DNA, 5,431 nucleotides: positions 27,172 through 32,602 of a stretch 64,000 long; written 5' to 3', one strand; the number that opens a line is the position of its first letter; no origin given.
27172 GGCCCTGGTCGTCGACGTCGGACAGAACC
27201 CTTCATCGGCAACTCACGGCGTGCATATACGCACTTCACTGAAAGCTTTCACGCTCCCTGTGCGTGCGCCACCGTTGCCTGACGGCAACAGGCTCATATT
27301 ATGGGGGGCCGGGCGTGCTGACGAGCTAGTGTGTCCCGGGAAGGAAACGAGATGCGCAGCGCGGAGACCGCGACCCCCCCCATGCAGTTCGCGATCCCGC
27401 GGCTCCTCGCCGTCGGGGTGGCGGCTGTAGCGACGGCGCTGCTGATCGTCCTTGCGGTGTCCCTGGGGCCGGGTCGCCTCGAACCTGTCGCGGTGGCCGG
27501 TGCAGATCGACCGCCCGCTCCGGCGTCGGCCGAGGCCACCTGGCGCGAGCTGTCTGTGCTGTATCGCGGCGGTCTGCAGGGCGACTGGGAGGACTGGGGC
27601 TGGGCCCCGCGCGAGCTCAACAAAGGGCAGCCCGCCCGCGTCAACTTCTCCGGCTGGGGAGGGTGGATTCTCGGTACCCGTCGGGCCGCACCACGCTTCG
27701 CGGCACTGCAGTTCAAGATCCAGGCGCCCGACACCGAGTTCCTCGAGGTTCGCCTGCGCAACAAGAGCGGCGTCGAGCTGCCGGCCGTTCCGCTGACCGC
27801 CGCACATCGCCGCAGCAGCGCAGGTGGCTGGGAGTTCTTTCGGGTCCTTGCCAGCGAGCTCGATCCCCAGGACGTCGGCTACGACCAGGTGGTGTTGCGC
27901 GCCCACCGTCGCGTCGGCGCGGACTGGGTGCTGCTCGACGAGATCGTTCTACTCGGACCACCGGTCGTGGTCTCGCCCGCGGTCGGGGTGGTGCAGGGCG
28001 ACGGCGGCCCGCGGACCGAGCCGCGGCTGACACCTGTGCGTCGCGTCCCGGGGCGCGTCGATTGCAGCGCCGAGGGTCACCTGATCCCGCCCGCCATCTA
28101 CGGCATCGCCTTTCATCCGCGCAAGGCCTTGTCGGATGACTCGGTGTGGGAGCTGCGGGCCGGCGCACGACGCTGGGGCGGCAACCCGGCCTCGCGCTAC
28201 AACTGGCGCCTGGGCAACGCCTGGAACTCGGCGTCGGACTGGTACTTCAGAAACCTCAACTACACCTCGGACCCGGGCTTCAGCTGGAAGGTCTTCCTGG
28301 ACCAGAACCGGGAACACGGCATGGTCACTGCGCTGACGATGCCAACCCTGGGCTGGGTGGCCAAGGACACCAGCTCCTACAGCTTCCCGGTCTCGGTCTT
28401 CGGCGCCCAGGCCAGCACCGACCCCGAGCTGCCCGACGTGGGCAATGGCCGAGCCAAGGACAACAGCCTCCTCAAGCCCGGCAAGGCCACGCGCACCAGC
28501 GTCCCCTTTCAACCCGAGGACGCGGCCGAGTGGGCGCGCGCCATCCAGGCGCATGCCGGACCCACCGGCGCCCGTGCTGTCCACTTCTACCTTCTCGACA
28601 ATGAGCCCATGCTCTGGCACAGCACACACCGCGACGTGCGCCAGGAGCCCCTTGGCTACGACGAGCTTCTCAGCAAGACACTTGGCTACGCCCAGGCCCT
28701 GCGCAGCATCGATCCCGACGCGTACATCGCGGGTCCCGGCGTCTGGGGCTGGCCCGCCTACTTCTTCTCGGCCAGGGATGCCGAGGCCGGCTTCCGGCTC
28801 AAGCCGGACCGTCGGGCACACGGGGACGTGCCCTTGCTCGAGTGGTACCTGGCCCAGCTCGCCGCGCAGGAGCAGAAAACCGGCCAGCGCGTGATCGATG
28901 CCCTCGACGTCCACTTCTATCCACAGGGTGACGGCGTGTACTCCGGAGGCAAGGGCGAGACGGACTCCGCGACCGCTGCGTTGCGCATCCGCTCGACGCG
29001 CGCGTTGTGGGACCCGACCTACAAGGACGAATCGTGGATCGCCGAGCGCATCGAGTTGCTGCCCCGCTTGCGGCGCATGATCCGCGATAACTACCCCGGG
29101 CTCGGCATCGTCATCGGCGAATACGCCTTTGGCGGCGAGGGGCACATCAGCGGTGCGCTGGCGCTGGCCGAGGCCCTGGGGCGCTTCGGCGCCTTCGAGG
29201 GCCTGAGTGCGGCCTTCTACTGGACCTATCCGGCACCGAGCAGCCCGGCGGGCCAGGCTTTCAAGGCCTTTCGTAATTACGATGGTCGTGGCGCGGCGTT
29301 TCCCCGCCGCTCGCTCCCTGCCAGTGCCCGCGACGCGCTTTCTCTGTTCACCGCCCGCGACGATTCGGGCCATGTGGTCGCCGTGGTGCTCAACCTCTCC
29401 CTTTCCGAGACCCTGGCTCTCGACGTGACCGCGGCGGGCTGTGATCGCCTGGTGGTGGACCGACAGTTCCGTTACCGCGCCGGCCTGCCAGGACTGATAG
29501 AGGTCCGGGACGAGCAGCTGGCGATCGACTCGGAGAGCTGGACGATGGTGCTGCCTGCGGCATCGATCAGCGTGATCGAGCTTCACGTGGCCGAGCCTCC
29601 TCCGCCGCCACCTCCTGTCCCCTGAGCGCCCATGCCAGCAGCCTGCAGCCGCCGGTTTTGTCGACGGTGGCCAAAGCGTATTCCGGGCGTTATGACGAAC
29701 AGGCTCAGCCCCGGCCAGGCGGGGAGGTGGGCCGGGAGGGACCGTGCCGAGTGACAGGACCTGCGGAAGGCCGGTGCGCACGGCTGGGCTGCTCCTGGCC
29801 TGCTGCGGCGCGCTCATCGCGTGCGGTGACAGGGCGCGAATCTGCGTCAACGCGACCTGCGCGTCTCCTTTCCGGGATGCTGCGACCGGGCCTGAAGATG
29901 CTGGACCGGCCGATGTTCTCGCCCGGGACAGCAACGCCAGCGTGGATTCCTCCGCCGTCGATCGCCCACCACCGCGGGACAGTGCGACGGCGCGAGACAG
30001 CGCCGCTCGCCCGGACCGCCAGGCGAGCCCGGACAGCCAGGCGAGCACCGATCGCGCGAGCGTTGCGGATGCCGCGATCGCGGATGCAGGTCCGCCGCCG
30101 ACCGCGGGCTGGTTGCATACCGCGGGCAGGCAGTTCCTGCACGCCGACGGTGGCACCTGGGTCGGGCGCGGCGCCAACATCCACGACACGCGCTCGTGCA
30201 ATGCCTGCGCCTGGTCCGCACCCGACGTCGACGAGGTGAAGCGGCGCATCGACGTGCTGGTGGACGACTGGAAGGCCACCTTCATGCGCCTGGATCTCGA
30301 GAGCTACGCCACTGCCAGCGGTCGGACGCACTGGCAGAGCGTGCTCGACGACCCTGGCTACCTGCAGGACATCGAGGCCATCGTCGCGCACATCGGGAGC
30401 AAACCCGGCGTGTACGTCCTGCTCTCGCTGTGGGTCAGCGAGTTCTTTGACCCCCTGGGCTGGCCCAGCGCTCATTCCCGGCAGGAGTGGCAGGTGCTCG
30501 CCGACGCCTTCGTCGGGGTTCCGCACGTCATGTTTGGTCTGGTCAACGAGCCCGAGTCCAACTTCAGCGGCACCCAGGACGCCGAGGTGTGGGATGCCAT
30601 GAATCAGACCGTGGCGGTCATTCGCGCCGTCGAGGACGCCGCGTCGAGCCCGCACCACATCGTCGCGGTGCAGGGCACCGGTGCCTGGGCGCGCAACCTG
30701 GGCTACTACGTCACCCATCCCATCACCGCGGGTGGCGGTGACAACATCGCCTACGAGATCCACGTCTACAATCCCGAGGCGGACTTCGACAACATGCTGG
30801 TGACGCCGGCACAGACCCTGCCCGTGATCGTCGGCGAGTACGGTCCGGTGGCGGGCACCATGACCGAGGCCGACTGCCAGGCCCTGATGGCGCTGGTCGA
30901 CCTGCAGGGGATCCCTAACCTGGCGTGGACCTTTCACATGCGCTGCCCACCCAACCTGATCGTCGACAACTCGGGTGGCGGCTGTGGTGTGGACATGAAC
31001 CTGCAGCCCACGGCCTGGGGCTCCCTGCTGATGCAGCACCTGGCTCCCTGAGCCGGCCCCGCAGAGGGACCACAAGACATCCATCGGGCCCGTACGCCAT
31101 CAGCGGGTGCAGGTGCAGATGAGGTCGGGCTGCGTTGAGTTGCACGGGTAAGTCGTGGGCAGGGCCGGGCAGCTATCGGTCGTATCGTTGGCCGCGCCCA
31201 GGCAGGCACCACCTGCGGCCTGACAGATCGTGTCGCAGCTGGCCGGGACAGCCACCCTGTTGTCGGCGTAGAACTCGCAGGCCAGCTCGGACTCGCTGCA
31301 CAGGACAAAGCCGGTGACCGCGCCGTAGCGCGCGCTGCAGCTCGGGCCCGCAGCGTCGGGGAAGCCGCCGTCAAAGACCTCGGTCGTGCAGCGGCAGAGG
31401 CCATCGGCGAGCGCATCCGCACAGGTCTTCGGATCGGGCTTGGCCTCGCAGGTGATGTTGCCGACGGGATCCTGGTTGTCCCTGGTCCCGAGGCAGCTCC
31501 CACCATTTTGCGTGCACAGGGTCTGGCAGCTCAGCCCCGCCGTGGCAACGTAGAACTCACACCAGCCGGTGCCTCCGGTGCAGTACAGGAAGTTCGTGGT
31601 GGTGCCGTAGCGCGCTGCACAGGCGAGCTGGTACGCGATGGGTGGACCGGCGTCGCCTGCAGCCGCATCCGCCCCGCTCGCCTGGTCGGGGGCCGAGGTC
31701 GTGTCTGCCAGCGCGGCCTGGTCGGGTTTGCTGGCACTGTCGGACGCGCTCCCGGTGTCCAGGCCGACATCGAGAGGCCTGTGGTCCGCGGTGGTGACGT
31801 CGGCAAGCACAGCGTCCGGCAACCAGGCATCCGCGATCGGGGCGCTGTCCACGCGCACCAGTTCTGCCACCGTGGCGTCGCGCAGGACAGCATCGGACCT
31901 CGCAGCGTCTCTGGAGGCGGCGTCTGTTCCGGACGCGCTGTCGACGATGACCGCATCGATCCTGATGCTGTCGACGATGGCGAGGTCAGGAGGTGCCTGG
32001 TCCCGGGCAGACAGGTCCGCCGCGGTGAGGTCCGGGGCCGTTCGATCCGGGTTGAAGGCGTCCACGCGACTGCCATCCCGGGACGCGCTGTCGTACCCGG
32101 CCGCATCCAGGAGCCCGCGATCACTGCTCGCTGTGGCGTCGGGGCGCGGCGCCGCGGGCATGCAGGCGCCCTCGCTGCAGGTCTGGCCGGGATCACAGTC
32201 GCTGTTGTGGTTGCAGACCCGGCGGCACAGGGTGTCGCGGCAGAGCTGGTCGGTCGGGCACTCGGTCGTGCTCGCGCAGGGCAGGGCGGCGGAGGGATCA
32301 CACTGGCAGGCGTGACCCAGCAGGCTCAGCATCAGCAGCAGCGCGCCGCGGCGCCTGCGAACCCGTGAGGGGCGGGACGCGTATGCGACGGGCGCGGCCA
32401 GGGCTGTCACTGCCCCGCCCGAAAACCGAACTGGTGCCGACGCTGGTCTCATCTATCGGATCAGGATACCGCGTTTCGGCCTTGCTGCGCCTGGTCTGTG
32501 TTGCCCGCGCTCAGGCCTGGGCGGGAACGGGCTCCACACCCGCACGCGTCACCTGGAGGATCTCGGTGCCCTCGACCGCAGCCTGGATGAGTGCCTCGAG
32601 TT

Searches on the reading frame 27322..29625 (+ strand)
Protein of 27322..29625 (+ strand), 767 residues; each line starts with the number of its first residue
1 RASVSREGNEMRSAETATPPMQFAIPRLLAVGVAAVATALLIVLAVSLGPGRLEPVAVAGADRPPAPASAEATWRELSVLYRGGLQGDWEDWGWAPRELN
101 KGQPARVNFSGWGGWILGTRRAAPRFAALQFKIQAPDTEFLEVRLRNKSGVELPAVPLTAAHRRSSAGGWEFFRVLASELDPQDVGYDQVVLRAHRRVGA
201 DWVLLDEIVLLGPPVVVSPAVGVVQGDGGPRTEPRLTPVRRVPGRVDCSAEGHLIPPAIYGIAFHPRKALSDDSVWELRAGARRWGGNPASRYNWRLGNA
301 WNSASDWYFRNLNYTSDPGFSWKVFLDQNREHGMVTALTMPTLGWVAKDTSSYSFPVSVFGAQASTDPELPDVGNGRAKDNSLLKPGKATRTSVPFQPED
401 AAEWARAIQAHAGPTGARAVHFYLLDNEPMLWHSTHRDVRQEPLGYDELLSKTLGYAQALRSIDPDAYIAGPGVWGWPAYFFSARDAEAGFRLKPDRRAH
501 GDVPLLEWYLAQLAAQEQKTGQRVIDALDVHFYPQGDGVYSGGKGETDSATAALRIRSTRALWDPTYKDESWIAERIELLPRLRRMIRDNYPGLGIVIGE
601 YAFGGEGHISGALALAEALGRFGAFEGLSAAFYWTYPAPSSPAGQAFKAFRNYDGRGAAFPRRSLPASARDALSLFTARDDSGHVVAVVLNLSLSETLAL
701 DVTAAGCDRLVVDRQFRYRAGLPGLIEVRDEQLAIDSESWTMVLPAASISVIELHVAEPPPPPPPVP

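Call 10: search_protein_families(library=pfam, proteins=[window:27322-29625:+], max_evalue=0.001)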
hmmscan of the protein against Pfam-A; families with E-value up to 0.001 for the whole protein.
window:27322-29625:+ (767 aa): 1 family
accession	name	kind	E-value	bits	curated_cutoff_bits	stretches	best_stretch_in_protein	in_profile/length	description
PF12891.13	Glyco_hydro_44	-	1.5e-62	211.9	25.1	1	300-535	1-222/223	Glycoside hydrolase family 44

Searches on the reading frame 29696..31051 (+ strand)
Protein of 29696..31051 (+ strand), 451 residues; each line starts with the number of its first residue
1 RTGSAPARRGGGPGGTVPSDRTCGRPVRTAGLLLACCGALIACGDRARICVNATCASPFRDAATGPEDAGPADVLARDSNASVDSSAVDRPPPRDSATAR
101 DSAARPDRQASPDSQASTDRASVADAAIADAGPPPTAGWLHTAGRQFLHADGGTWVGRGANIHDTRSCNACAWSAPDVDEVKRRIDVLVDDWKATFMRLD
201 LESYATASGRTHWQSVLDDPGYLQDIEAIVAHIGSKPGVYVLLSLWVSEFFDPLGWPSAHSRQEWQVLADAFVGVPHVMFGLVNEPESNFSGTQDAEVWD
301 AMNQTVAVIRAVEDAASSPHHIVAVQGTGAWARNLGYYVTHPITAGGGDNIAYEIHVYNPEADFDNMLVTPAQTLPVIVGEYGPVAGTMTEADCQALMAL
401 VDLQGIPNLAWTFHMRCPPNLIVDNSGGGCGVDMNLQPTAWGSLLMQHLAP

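Call 10: search_protein_families(library=pfam, proteins=[window:29696-31051:+], max_evalue=0.001)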
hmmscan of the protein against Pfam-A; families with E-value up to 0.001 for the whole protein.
window:29696-31051:+ (451 aa): 1 family
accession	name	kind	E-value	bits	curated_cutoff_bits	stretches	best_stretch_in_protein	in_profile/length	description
PF00150.24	Cellulase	-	3.9e-16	59.8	23.5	1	168-413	16-268/272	Cellulase (glycosyl hydrolase family 5)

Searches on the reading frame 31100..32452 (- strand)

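Call 10: search_protein_families(library=pfam, proteins=[window:31100-32452:-], max_evalue=0.001)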
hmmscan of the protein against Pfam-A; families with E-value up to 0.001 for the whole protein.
window:31100-32452:- (450 aa): 0 families

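Call 60: search_protein_families(library=pfam, proteins=[window:31100-32452:-], max_evalue=10)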
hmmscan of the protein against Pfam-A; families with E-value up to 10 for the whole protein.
window:31100-32452:- (450 aa): 1 family
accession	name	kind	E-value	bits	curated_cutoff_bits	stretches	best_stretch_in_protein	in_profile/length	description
PF23416.1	DUF7107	-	0.025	15.3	24.6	3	58-98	1-47/48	Domain of unknown function (DUF7107)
